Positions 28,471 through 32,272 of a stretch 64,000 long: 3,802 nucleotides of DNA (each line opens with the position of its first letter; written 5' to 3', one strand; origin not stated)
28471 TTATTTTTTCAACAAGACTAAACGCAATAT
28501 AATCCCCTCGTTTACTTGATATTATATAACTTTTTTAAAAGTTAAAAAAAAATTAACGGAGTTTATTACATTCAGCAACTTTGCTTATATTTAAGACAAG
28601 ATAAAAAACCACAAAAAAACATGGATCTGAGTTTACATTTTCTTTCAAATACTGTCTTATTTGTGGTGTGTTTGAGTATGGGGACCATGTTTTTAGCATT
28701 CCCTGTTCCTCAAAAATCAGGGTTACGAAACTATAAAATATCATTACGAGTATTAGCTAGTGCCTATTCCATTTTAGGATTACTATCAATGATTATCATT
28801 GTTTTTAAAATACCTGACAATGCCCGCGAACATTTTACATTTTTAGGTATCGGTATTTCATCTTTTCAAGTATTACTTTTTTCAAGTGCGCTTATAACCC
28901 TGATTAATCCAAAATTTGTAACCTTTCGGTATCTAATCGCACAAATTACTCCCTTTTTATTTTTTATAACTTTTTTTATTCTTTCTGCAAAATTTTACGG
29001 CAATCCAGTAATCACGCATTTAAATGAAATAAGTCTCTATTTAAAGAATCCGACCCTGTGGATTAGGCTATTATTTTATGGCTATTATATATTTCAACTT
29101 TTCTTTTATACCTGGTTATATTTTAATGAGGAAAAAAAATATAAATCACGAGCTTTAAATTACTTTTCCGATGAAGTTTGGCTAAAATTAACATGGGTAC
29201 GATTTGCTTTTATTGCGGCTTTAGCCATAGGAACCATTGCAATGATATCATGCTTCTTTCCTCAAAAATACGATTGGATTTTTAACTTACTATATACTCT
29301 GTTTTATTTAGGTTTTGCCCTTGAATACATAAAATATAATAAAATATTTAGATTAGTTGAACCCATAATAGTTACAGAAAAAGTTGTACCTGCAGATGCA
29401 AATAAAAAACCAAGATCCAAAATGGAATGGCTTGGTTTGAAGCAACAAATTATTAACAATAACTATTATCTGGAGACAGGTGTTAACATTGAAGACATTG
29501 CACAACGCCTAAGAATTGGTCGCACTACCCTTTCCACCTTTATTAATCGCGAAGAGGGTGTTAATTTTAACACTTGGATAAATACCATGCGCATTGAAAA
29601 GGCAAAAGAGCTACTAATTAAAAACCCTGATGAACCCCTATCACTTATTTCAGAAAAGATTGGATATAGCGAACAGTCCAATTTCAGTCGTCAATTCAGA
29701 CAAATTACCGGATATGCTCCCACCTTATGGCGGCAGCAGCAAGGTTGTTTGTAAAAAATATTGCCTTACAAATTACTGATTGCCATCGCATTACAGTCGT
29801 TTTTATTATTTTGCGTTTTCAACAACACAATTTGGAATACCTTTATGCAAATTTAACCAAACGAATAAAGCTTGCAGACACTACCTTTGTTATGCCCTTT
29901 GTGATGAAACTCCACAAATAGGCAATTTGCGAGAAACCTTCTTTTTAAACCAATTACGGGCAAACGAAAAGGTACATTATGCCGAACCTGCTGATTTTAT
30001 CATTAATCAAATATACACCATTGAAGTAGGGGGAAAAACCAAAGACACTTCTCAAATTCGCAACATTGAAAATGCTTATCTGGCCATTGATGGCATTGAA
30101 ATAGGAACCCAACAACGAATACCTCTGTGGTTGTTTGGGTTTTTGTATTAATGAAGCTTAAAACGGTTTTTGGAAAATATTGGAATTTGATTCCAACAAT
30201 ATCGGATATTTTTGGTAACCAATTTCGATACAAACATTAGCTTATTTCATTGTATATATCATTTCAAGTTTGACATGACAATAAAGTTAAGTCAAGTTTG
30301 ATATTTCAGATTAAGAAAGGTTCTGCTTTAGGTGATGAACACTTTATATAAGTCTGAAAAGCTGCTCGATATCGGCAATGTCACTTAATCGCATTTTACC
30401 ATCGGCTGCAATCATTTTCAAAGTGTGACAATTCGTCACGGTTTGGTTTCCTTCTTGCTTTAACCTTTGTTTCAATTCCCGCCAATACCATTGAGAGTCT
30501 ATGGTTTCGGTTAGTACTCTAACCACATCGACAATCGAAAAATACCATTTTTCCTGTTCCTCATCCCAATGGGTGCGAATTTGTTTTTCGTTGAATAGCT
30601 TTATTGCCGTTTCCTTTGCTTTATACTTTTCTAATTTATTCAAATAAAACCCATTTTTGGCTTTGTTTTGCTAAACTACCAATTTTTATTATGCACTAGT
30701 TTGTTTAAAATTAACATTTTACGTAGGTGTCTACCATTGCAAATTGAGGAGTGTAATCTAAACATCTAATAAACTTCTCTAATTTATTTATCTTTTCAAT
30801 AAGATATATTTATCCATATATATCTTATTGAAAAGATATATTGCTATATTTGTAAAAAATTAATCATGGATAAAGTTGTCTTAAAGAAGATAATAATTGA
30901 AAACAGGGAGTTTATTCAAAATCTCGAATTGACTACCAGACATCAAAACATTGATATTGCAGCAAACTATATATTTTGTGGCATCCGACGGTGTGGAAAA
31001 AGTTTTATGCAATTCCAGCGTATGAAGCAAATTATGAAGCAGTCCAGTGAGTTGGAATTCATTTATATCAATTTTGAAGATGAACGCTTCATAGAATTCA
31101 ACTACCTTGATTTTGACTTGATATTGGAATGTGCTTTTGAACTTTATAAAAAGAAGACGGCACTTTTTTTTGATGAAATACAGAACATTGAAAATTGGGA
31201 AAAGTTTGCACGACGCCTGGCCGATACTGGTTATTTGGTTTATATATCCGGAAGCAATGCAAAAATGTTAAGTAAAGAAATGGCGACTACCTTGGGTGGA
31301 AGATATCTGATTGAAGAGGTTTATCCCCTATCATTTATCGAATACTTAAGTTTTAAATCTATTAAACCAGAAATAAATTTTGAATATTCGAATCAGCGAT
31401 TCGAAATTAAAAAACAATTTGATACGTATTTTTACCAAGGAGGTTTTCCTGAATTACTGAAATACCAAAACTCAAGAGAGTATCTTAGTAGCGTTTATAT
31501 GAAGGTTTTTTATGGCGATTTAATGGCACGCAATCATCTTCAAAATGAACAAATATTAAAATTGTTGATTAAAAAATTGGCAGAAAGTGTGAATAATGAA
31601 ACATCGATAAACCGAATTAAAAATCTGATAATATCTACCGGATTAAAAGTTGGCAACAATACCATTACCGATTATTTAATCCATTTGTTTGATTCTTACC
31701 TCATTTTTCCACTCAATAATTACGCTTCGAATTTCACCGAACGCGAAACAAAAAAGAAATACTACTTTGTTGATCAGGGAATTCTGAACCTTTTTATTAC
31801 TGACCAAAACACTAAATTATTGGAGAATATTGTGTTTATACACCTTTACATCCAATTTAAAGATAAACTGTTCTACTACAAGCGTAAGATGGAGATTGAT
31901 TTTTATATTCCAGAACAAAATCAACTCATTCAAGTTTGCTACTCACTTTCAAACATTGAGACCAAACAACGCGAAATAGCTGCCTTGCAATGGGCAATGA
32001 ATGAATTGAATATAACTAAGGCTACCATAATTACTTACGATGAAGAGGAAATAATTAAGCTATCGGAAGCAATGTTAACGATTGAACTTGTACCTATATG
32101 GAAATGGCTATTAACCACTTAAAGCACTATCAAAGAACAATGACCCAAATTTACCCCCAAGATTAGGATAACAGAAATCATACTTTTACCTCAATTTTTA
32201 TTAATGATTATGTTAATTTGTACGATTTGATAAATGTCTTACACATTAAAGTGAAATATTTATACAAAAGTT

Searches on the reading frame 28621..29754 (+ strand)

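Call 65: search_protein_families(library=pfam, proteins=[window:28621-29754:+], max_evalue=0.00001)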
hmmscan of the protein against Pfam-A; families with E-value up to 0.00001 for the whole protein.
window:28621-29754:+ (377 aa): 2 families
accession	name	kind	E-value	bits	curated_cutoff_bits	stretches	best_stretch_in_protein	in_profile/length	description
PF12833.13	HTH_18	-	7.5e-19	68.2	33.6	1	293-373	1-80/80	Helix-turn-helix domain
PF00165.29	HTH_AraC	-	6e-07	29.9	26.6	0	343-372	14-42/42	Bacterial regulatory helix-turn-helix proteins, AraC family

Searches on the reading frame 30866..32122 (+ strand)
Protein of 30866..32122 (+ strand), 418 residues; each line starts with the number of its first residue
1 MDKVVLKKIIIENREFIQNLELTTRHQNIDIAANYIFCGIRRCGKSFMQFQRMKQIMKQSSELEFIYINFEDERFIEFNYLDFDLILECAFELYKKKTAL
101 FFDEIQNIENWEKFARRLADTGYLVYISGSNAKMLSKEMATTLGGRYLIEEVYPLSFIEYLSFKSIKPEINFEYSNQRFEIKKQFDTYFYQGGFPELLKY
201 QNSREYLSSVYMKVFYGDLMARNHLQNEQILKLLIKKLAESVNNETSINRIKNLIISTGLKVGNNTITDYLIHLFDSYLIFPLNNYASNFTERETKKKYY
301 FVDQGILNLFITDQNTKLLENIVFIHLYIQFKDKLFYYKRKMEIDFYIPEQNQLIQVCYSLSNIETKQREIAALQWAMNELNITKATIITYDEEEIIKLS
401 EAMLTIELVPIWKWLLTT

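Call 65: search_protein_families(library=pfam, proteins=[window:30866-32122:+], max_evalue=0.00001)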
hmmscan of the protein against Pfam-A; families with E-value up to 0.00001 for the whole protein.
window:30866-32122:+ (418 aa): 2 families
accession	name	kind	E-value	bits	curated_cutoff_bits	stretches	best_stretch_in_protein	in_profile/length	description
PF13173.12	AAA_14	-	2e-31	109.1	27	1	35-161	5-129/129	AAA domain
PF13635.12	DUF4143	-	8e-15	55.4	28.1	1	220-357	5-157/160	Domain of unknown function (DUF4143)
